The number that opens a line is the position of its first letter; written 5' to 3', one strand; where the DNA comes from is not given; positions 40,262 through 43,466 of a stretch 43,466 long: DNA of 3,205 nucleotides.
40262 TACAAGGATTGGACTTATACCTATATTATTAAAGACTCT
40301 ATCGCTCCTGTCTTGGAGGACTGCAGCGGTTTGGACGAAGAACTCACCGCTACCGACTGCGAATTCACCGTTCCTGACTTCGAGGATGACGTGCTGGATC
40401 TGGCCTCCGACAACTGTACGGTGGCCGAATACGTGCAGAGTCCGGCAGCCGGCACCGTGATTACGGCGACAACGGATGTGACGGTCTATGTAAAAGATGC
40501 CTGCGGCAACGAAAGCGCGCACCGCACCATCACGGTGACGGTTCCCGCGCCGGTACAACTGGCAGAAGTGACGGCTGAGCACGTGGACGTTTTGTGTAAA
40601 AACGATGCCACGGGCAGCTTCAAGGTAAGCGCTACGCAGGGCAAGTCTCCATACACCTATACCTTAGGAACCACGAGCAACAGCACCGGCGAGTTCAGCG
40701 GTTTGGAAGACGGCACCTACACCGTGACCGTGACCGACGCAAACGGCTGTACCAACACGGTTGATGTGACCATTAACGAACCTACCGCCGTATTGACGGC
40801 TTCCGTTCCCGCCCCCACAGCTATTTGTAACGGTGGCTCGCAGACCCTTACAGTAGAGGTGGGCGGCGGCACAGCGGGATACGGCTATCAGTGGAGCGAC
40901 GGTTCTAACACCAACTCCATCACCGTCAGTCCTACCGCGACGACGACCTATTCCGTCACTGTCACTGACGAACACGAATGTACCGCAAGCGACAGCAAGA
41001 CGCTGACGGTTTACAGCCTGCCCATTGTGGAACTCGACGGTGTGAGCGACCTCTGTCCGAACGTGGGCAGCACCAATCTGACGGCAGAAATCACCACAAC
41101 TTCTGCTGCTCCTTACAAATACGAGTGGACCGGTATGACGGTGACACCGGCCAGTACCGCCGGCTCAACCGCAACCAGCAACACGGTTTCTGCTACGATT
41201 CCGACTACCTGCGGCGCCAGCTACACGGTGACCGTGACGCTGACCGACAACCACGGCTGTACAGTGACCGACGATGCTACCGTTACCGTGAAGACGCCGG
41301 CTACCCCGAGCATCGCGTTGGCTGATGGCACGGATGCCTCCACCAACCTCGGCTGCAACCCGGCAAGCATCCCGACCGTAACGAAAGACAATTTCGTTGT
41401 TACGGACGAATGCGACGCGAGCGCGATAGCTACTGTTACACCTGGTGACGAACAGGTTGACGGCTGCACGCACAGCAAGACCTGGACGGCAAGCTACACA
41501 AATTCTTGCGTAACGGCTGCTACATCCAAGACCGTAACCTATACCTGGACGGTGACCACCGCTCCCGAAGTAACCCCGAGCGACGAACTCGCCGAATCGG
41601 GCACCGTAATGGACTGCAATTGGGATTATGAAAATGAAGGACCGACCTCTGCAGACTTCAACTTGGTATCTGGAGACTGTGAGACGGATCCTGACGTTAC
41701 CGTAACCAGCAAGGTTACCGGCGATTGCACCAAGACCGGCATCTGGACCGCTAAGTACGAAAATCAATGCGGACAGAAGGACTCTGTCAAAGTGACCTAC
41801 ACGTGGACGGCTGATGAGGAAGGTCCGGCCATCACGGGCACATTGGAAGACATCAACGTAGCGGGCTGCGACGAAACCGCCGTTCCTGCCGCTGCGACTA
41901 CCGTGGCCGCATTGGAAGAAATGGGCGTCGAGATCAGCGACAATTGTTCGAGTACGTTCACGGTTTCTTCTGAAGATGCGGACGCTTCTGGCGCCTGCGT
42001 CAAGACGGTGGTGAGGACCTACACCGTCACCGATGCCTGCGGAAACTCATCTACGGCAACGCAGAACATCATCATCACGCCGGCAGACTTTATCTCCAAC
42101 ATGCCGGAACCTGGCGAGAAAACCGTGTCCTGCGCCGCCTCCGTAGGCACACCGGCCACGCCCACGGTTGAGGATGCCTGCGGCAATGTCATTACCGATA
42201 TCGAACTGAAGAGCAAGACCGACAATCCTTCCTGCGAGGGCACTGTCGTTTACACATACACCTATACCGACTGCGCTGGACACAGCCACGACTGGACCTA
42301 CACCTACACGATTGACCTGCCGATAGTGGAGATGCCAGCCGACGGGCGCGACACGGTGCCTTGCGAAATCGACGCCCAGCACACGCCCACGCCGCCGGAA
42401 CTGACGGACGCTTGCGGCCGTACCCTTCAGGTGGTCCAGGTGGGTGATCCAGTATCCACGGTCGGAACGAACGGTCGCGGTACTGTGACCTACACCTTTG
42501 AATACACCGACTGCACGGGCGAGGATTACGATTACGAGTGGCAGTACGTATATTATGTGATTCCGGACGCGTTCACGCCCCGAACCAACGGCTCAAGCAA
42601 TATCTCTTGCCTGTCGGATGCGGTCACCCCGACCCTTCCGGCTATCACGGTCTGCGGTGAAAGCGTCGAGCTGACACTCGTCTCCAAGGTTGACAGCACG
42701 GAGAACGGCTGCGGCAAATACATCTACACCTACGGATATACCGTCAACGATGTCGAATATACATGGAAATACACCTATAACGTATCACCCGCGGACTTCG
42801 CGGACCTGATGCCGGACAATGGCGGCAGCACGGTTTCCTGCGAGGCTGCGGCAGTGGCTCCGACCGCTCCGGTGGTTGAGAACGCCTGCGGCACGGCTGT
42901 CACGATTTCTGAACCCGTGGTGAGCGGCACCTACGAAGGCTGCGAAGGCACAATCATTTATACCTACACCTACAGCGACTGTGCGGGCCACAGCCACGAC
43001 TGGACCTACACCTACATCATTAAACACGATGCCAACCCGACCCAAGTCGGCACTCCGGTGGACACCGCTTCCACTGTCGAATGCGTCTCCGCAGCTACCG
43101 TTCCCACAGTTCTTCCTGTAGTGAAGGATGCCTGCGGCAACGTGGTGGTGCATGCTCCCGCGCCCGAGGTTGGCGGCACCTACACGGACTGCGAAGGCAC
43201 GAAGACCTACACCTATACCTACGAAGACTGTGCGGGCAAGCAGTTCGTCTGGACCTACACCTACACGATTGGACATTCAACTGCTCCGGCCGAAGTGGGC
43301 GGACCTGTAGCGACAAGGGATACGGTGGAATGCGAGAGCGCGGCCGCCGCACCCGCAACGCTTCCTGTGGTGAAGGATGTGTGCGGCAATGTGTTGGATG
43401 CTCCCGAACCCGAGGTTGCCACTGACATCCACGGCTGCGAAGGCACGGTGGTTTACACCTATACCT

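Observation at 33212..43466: The 10-kb gap in the ORF track is a single open-ended giant ORF (more than 3418 codons)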

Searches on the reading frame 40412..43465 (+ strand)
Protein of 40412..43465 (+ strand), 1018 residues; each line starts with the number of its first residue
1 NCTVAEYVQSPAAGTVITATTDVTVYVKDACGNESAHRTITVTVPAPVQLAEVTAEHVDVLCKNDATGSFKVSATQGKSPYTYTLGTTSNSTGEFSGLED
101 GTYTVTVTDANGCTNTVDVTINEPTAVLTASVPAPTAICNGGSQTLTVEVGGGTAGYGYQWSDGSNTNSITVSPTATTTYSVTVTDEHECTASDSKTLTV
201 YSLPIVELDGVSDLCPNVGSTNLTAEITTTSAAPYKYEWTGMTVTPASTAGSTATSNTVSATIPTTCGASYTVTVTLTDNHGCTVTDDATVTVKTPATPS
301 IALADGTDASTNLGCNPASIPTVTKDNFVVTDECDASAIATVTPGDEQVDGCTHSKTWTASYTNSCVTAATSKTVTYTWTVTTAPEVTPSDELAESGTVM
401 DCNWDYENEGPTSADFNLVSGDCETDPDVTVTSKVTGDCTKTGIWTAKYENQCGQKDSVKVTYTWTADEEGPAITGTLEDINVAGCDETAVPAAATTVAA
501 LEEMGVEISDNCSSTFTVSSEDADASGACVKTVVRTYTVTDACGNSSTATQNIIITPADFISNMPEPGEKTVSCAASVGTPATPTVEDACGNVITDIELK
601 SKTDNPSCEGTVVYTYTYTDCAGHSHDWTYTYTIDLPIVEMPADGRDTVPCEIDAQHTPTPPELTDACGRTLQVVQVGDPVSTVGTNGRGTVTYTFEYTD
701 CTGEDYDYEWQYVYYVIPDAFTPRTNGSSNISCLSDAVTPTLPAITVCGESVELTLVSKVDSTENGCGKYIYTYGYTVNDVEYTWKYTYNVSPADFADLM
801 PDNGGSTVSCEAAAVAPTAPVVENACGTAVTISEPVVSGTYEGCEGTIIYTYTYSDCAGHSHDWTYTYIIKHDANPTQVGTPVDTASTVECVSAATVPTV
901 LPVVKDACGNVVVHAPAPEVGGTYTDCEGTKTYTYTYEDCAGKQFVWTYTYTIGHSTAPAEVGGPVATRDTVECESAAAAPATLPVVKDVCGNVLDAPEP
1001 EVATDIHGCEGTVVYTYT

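Call 5: search_protein_families(library=pfam, proteins=[window:40412-43465:+], max_evalue=0.01)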
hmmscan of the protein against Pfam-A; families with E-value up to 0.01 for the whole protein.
window:40412-43465:+ (1018 aa): 3 families
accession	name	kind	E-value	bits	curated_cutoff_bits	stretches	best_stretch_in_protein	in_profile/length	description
PF23237.1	HYR_4C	-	2.5e-110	361.2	27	7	563-634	2-73/73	HYR-like domain with 4 cysteines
PF13573.12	SprB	-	2.3e-05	24.4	28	2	55-85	2-32/37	SprB repeat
PF22352.2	K319L-like_PKD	-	0.0011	19.3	27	1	222-293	15-84/84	K319L-like, PKD domain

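Call 6: search_protein_families(library=ncbifam, proteins=[window:40412-43465:+], max_evalue=0.01)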
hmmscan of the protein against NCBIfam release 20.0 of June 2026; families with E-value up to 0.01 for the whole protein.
window:40412-43465:+ (1018 aa): 0 families

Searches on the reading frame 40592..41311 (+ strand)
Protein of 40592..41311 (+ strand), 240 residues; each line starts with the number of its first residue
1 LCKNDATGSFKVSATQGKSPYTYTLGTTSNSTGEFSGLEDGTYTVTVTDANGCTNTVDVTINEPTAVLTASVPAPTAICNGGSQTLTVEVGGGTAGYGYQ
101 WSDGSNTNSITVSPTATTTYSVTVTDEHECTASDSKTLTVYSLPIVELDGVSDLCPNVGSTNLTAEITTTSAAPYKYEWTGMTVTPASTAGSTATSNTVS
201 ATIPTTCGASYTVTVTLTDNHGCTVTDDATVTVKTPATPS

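Call 52: search_protein_families(library=pfam, proteins=[window:40592-41311:+], max_evalue=0.01)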
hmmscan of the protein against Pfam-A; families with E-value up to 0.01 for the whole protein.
window:40592-41311:+ (240 aa): 4 families
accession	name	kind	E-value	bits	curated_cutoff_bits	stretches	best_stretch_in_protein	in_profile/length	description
PF22352.2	K319L-like_PKD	-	2.6e-09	37.4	27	2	162-233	15-84/84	K319L-like, PKD domain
PF08329.16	ChitinaseA_N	-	9.6e-06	25.7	21.2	0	192-233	66-107/133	Chitinase A, N-terminal domain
PF13573.12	SprB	-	7.2e-05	22.8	28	2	78-106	8-37/37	SprB repeat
PF23722.1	Beta-sand_DEX1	-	0.00053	21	27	0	194-232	60-97/99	DEX1 beta-sandwich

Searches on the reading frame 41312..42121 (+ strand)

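Call 52: search_protein_families(library=pfam, proteins=[window:41312-42121:+], max_evalue=0.01)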
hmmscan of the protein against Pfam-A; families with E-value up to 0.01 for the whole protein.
window:41312-42121:+ (270 aa): 1 family
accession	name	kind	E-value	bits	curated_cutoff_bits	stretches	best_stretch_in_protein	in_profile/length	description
PF23237.1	HYR_4C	-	9.9e-09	35.7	27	1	199-253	12-71/73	HYR-like domain with 4 cysteines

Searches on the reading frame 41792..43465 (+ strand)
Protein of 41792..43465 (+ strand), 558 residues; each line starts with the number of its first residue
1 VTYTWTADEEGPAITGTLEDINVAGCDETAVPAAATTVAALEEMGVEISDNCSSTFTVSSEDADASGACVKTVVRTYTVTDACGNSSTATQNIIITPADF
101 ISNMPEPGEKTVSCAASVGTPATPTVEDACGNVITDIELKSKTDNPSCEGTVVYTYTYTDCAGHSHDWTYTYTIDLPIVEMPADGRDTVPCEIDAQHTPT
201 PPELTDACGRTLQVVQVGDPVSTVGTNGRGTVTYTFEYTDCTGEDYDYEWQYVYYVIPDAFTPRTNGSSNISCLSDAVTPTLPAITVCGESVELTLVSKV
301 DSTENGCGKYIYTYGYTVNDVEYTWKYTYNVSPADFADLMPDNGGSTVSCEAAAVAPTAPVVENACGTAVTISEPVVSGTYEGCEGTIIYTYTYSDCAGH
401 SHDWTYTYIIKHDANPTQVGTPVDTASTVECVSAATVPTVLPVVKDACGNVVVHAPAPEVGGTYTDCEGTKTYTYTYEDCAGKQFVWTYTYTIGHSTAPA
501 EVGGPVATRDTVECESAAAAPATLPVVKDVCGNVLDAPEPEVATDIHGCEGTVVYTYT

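Call 39: find_related_loci(query=window:41792-43465:+, collection=genome_contigs, flank=10000)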
Query window:41792-43465:+ (558 aa) in genome_contigs; peptide patterns used: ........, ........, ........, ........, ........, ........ (x = any residue, [..] = any of these).
42 stretches matched a pattern; 27 encode a relative of the query (tblastn E <= 1e-3); 25 distinct loci.
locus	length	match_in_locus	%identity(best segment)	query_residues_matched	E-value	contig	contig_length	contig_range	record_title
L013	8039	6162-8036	47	8-558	3e-123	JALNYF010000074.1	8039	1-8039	MAG: Bacteroidales bacterium isolate SO_2017_CLC bin 8 scaffold_16217_c1_PH3_2017, whole genome shotgun sequence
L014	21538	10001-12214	39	8-558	6e-101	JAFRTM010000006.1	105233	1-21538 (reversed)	MAG: Bacteroidales bacterium isolate RGIG2786 Goat_Omasum-6__c415, whole genome shotgun sequence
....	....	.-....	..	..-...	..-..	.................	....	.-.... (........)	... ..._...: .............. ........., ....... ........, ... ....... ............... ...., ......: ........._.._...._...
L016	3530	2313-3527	43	8-558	2e-90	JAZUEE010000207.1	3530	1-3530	MAG: Bacteroidales bacterium isolate T1900045302_TH20190072.MAGScoT_cleanbin_000032 SGB_6147_k141_1808033, whole genome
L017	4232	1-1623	42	40-558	6e-89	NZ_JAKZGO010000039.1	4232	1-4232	Belliella alkalica strain DSM 111903 scaffold_38, whole genome shotgun sequence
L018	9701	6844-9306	42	3-558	2e-83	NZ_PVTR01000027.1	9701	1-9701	Mongoliibacter ruber strain DSM 27929 Ga0181024_127, whole genome shotgun sequence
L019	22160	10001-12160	40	1-558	5e-79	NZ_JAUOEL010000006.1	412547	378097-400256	Flavivirga jejuensis strain KACC 14158 contig6, whole genome shotgun sequence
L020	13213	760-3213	40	68-558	4e-79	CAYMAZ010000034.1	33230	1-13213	MAG TPA_asm: uncultured Bacteroidales bacterium isolate SRP192927_co7_123 genome assembly, contig: NODE_2040_length_3323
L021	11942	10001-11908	37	1-558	5e-79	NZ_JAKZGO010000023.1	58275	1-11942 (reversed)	Belliella alkalica strain DSM 111903 scaffold_22, whole genome shotgun sequence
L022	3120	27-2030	41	2-558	9e-79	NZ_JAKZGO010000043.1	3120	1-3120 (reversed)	Belliella alkalica strain DSM 111903 scaffold_42, whole genome shotgun sequence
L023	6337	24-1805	39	48-558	2e-74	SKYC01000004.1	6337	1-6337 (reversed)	MAG: Saprospiraceae bacterium isolate CSSed162cmB_271 CSSed16-2cmB-59143, whole genome shotgun sequence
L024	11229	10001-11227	51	6-558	7e-72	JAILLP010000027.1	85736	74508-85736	MAG: Paludibacteraceae bacterium isolate RUI231 k141_9183679_flag=0_multi=84.9901_len=85736, whole genome shotgun sequen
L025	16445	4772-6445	38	48-558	1e-71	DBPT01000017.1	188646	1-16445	MAG TPA_asm: Prolixibacteraceae bacterium UBA1413 UBA1413_contig_539, whole genome shotgun sequence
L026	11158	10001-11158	43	6-558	5e-69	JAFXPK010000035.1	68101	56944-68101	MAG: Paludibacteraceae bacterium isolate RGIG6625 Sheep_Rumen-1__c1066408, whole genome shotgun sequence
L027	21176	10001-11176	42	1-558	3e-63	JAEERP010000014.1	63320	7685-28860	MAG: Paludibacteraceae bacterium isolate Tb.RUG.361 NODE_1353_length_63320_cov_18.730730, whole genome shotgun sequence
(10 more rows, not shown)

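Call 45: find_related_loci(query=window:41792-43465:+, collection=metagenome_contigs, flank=10000)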
Query window:41792-43465:+ (558 aa) in metagenome_contigs; peptide patterns used: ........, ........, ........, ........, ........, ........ (x = any residue, [..] = any of these).
49 stretches matched a pattern; 17 encode a relative of the query (tblastn E <= 1e-3); 17 distinct loci.
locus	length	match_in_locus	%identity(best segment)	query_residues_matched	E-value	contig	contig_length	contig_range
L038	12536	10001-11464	50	8-558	3e-138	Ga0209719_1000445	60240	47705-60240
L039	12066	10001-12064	47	8-558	2e-124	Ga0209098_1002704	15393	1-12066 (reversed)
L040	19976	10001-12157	43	125-558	2e-69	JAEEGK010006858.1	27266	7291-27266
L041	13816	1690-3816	37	34-557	8e-82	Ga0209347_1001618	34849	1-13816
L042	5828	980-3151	38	68-558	3e-76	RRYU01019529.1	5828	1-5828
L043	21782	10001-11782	39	48-558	1e-74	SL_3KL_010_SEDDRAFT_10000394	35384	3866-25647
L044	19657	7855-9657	38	48-558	9e-72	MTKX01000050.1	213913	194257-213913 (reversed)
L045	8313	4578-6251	38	48-558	7e-72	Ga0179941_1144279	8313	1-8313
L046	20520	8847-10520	38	48-558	8e-72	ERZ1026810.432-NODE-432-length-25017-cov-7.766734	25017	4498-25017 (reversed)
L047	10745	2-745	63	114-558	6e-66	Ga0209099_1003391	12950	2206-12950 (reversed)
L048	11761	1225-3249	34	8-558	4e-64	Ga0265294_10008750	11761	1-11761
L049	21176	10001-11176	42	1-558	2e-63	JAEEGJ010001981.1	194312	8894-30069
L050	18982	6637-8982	38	2-558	2e-63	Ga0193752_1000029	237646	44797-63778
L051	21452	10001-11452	38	68-558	3e-63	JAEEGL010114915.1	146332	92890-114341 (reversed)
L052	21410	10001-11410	36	49-558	3e-59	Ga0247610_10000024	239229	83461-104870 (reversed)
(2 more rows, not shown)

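Call 52: search_protein_families(library=pfam, proteins=[L019:14000-15196:+, L014:13901-15052:+], max_evalue=0.01)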
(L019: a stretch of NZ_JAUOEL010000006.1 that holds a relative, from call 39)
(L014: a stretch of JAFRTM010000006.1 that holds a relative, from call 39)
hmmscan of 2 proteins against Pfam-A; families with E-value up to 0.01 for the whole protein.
L019:14000-15196:+ (399 aa): 2 families
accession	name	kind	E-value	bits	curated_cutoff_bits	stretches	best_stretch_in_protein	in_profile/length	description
PF23237.1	HYR_4C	-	2e-44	150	27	3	47-116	2-73/73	HYR-like domain with 4 cysteines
PF13585.12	CHU_C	-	8.9e-23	80.7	27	1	307-396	3-86/86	CHU_C Type IX secretion signal domain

L014:13901-15052:+ (384 aa): 1 family
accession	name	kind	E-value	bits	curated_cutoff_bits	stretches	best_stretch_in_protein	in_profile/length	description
PF13585.12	CHU_C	-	2.7e-12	47.1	27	1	298-369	3-77/86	CHU_C Type IX secretion signal domain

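Call 55: search_protein_families(library=pfam, proteins=[L019:15267-16232:+, L019:16246-18165:+, L019:18251-20173:+, L019:7709-8227:+, L014:15081-17504:+, L014:17508-18617:+, L014:4012-4488:+, L014:4535-6334:+], max_evalue=0.001)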
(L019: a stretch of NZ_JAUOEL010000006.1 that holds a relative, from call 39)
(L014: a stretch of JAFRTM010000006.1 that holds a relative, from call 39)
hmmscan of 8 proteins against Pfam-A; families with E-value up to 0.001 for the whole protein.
L019:15267-16232:+ (321 aa): 1 family
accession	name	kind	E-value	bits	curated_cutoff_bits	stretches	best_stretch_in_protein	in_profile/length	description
PF11751.14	PorP_SprF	-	8.8e-82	275.1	22.3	1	34-306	3-273/273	Type IX secretion system membrane protein PorP/SprF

L019:16246-18165:+ (639 aa): 4 families
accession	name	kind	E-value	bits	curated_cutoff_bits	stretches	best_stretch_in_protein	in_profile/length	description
PF00691.25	OmpA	-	7.4e-16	58.7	27.2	1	527-616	1-90/98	OmpA family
PF07676.18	PD40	-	1.6e-11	44.3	20.9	0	290-311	19-38/38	WD40-like Beta Propeller Repeat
PF13620.12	CarboxypepD_reg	-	5.2e-09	36.8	32.3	1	428-501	2-75/82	Carboxypeptidase regulatory-like domain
PF13715.12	CarbopepD_reg_2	-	0.00012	22.5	32.2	1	428-505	1-74/88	CarboxypepD_reg-like domain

L019:18251-20173:+ (640 aa): 6 families
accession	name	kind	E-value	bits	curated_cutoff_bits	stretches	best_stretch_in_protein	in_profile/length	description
PF00691.25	OmpA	-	8.3e-17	61.8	27.2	1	528-618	1-91/98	OmpA family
PF07676.18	PD40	-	8.9e-11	41.9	20.9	0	281-311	9-37/38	WD40-like Beta Propeller Repeat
PF13620.12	CarboxypepD_reg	-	4.2e-09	37.1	32.3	1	428-494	2-68/82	Carboxypeptidase regulatory-like domain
PF13715.12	CarbopepD_reg_2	-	3.7e-06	27.3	32.2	1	428-510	1-82/88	CarboxypepD_reg-like domain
PF11974.14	bMG3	-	6.3e-05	23.3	34.9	1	432-472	19-59/103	Bacterial alpha-2-macroglobulin MG3 domain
PF17210.9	SdrD_B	-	0.00039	21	29.7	1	438-492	21-75/112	SdrD B-like domain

L019:7709-8227:+ (172 aa): 0 families

L014:15081-17504:+ (807 aa): 3 families
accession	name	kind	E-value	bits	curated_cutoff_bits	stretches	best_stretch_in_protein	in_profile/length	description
PF13715.12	CarbopepD_reg_2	-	2e-20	73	32.2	1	29-112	1-88/88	CarboxypepD_reg-like domain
PF13620.12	CarboxypepD_reg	-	2.3e-12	47.5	32.3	1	28-101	1-81/82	Carboxypeptidase regulatory-like domain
PF07715.20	Plug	-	7.6e-12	46.1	23.9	1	143-221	21-102/107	TonB-dependent Receptor Plug Domain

L014:17508-18617:+ (369 aa): 1 family
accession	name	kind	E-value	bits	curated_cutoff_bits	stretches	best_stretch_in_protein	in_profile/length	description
PF14054.11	DUF4249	-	2.9e-22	79.9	28.5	1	24-323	4-267/269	Domain of unknown function (DUF4249)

L014:4012-4488:+ (158 aa): 0 families

L014:4535-6334:+ (600 aa): 0 families

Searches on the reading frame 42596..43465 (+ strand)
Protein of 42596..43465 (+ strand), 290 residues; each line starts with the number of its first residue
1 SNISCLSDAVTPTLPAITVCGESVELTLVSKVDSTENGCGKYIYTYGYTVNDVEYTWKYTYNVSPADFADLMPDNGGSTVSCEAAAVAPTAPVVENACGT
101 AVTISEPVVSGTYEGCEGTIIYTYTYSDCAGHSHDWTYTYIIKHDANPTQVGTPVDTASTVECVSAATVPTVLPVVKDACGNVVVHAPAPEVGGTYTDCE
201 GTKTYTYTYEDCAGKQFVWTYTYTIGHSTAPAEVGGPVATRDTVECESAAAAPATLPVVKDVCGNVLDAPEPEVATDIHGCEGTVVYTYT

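Call 46: find_homologous_proteins(query=window:42596-43465:+, max_evalue=1e-20)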
Query window:42596-43465:+ (290 aa): 125 proteins with E <= 1e-20 among 2699 candidates; the best 120 are listed.
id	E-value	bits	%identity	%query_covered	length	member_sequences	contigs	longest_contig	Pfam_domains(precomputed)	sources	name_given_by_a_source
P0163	3.3e-113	396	47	100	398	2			PF23237.2,PF18316.8,PF17892.8,PF02920.22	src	-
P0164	6.2e-111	389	43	100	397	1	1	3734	PF23237.2,PF02494.23,PF22111.3,PF19077.7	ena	-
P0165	1.7e-109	384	43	100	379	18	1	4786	PF23237.2,PF10976.14,PF24204.2,PF01697.34,PF08758.18,PF19077.7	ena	-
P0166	3.6e-109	383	42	100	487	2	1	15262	PF23237.2,PF17861.7,PF23458.3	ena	-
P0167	4.0e-107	376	42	94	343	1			PF03843.19,PF23237.2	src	-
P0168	7.8e-107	375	42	100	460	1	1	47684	PF23237.2,PF11823.14,PF26045.1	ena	-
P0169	9.8e-106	372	43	99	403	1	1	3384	PF23237.2,PF22508.3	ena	-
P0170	3.7e-100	353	41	100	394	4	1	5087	PF23237.2,PF11823.14,PF26045.1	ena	-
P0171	1.2e-99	352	41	99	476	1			PF23514.2,PF23237.2,PF02920.22,PF08904.17,PF19403.6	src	-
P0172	2.0e-98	348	40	100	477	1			PF23237.2,PF12613.15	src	-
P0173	1.6e-95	338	42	100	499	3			PF23514.2,PF23237.2,PF08758.18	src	-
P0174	1.5e-92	328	43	100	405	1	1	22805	PF23237.2,PF02920.22,PF26493.1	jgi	jgi:hypothetical protein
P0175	2.4e-90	321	44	100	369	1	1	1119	PF23237.2,PF20228.4,PF02920.22,PF00035.33,PF12421.15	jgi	jgi:acyl-CoA hydrolase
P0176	8.4e-90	319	45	100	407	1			PF23237.2,PF02920.22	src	-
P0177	3.6e-88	314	41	100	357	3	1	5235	PF23237.2,PF02920.22,PF22433.4,PF00293.35,PF26493.1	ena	-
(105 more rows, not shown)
